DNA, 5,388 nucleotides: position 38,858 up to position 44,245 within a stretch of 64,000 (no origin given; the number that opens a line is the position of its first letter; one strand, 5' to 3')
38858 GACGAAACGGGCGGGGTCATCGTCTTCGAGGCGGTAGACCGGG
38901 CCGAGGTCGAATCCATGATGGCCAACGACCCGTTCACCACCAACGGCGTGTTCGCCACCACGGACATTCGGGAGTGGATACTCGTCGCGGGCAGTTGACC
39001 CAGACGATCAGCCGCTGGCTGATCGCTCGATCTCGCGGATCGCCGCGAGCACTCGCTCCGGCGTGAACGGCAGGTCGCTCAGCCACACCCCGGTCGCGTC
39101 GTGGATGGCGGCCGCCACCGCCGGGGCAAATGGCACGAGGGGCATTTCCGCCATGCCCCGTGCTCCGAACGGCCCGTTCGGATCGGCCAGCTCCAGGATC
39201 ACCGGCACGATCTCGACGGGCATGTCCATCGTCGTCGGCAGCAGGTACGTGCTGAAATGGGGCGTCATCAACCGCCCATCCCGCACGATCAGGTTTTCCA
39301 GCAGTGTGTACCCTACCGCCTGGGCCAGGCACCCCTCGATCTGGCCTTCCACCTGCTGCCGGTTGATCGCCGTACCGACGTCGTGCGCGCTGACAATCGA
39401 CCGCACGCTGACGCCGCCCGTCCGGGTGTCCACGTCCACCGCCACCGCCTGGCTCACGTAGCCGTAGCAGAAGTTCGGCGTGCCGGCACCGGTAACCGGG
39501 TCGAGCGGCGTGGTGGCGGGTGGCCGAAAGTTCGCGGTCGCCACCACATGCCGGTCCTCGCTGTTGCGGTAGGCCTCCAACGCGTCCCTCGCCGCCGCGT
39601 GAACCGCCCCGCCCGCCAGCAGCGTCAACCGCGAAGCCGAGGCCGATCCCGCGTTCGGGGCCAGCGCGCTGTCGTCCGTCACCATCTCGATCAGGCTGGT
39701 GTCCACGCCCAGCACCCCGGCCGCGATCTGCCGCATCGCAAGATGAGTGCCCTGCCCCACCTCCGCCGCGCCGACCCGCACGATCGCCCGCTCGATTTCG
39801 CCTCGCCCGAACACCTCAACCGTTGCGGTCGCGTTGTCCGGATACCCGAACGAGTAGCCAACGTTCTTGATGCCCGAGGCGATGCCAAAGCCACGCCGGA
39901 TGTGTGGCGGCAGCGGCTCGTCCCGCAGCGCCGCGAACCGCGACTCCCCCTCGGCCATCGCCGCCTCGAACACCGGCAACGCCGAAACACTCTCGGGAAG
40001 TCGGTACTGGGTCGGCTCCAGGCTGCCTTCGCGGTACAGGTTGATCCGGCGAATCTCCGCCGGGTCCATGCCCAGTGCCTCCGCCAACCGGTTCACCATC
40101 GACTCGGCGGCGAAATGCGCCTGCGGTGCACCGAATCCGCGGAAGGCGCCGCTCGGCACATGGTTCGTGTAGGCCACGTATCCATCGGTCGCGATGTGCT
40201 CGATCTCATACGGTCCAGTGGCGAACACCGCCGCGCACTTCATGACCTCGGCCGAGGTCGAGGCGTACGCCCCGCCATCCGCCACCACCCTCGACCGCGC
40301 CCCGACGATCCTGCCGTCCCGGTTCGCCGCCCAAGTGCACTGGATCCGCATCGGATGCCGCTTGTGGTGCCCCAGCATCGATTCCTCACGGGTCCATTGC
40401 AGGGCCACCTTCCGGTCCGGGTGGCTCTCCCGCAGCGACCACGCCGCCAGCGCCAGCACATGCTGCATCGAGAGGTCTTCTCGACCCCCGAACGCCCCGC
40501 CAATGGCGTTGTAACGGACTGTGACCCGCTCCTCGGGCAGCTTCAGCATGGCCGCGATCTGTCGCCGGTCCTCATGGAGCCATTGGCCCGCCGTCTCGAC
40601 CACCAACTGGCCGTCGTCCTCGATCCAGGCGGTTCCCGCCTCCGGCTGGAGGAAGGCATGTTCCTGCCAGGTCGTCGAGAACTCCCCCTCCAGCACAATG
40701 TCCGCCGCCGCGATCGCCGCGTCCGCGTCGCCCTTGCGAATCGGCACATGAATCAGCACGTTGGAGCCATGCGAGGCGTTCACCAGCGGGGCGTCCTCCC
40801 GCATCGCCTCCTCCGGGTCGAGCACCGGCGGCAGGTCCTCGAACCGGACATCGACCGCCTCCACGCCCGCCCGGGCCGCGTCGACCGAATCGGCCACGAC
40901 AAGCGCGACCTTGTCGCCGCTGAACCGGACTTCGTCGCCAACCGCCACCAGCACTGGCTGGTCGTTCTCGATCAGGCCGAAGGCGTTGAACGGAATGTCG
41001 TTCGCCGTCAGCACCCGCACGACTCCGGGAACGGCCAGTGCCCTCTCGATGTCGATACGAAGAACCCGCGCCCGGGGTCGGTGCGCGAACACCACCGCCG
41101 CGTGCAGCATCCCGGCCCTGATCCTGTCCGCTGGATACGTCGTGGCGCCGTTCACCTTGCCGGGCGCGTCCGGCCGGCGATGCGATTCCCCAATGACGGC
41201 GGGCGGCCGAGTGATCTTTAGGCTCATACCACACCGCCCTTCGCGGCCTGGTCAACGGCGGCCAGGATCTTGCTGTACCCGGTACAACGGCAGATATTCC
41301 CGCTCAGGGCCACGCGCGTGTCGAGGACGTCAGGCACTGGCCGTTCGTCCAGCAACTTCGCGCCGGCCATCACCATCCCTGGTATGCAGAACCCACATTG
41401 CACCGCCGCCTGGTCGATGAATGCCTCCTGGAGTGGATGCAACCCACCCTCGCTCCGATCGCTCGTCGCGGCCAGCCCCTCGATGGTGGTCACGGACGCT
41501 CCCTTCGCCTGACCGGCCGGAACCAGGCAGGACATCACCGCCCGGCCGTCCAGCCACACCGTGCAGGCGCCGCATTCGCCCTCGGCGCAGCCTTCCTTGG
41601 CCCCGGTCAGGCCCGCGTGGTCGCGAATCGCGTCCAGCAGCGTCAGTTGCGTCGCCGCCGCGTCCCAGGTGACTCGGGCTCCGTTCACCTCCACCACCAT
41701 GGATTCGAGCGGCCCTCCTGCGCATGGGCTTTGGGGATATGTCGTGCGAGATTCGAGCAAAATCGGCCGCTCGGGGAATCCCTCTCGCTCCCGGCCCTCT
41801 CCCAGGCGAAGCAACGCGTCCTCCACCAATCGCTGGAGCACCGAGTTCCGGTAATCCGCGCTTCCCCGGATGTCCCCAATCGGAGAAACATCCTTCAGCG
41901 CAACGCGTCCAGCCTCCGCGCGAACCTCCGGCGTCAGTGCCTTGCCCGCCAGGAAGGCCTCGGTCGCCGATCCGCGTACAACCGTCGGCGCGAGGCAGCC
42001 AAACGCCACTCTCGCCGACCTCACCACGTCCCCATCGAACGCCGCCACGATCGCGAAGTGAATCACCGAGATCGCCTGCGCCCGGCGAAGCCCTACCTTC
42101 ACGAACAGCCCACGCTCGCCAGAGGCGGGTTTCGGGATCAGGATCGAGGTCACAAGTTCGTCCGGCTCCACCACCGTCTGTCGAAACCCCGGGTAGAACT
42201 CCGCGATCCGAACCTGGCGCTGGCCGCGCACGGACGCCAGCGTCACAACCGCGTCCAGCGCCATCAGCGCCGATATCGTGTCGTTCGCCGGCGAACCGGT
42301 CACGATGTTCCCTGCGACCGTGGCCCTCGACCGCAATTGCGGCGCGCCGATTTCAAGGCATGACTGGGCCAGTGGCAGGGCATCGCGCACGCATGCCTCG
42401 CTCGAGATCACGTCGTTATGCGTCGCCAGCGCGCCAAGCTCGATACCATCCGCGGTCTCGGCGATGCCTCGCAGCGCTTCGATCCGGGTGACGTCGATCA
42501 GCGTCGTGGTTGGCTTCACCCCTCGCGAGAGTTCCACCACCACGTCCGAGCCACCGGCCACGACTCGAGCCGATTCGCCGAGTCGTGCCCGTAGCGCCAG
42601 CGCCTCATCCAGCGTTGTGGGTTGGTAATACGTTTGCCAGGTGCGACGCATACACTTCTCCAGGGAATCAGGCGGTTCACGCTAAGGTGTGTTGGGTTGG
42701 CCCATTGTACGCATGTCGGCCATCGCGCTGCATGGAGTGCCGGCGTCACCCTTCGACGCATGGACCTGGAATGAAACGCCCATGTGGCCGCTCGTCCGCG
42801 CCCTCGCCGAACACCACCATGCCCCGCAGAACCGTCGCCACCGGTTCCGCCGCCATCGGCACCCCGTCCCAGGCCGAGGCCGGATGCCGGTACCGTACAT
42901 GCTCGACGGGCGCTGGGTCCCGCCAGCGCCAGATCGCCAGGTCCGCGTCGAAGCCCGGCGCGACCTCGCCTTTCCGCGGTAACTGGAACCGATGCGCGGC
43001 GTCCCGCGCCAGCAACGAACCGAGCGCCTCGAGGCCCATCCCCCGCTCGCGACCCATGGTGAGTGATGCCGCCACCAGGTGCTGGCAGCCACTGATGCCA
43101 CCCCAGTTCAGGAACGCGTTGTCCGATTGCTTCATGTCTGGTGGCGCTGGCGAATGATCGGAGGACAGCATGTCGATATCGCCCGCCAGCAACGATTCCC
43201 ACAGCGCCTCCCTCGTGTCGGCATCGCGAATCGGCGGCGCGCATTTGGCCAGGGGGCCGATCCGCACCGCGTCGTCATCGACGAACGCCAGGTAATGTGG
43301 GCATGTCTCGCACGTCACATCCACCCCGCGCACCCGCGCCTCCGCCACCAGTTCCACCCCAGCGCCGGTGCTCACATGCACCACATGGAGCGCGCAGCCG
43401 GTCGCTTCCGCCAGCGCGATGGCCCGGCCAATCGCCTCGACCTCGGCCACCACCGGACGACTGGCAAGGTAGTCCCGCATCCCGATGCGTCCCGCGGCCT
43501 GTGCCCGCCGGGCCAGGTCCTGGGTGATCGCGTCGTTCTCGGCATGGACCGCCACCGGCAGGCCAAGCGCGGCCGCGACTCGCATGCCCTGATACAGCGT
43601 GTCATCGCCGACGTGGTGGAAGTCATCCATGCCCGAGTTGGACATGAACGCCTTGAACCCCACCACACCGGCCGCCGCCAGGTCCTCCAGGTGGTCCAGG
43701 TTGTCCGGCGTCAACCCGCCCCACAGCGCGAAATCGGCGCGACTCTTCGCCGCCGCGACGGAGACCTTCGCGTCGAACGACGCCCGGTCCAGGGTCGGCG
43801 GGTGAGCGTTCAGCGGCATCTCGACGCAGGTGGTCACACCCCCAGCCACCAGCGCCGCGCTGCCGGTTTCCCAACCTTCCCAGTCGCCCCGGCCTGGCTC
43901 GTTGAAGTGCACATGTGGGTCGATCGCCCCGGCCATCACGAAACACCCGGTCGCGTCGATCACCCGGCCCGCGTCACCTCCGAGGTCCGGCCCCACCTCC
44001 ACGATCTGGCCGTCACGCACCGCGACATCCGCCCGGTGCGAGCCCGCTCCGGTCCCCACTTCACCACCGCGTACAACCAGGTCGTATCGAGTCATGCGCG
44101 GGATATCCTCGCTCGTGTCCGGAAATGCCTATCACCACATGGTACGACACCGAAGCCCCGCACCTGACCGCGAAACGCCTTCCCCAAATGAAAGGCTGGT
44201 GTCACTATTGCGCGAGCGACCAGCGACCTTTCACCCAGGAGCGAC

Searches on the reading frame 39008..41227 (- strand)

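Call 70: search_protein_families(library=pfam, proteins=[window:39008-41227:-], max_evalue=0.00001)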
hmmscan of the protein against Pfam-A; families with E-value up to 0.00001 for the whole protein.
window:39008-41227:- (739 aa): 3 families
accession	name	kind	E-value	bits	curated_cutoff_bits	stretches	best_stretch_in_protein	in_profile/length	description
PF02738.23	MoCoBD_1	-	6.1e-73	245.3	27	1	156-397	8-244/244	Molybdopterin cofactor-binding domain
PF20256.3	MoCoBD_2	-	1.7e-51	175.8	27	2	552-670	170-283/283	Molybdopterin cofactor-binding domain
PF01315.27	Ald_Xan_dh_C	-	3.9e-21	75.9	31.3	1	27-133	2-110/110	Aldehyde oxidase and xanthine dehydrogenase, a/b hammerhead domain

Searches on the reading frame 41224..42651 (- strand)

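Call 70: search_protein_families(library=pfam, proteins=[window:41224-42651:-], max_evalue=0.00001)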
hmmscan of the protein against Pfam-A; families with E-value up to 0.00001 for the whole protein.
window:41224-42651:- (475 aa): 4 families
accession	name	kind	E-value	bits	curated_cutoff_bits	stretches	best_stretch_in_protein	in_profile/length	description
PF00941.27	FAD_binding_5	-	8.5e-47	159.6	27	1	7-175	4-170/170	FAD binding domain in molybdopterin dehydrogenase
PF01799.25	Fer2_2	-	1.5e-27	95.9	30.3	1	389-466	1-74/75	[2Fe-2S] binding domain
PF03450.22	CO_deh_flav_C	-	1.7e-22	79.9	25.5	1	185-282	4-101/102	CO dehydrogenase flavoprotein C-terminal domain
PF00111.32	Fer2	-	6.7e-07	29.6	21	1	320-373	1-53/77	2Fe-2S iron-sulfur cluster binding domain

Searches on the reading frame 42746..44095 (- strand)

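Call 70: search_protein_families(library=pfam, proteins=[window:42746-44095:-], max_evalue=0.00001)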
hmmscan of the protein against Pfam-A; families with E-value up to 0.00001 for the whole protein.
window:42746-44095:- (449 aa): 2 families
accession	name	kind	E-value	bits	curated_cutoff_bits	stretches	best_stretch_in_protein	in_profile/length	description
PF01979.26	Amidohydro_1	-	1.6e-19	70.8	25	1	52-427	1-344/345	Amidohydrolase family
PF07969.17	Amidohydro_3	-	4e-12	46.8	29.7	0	44-74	1-35/472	Amidohydrolase family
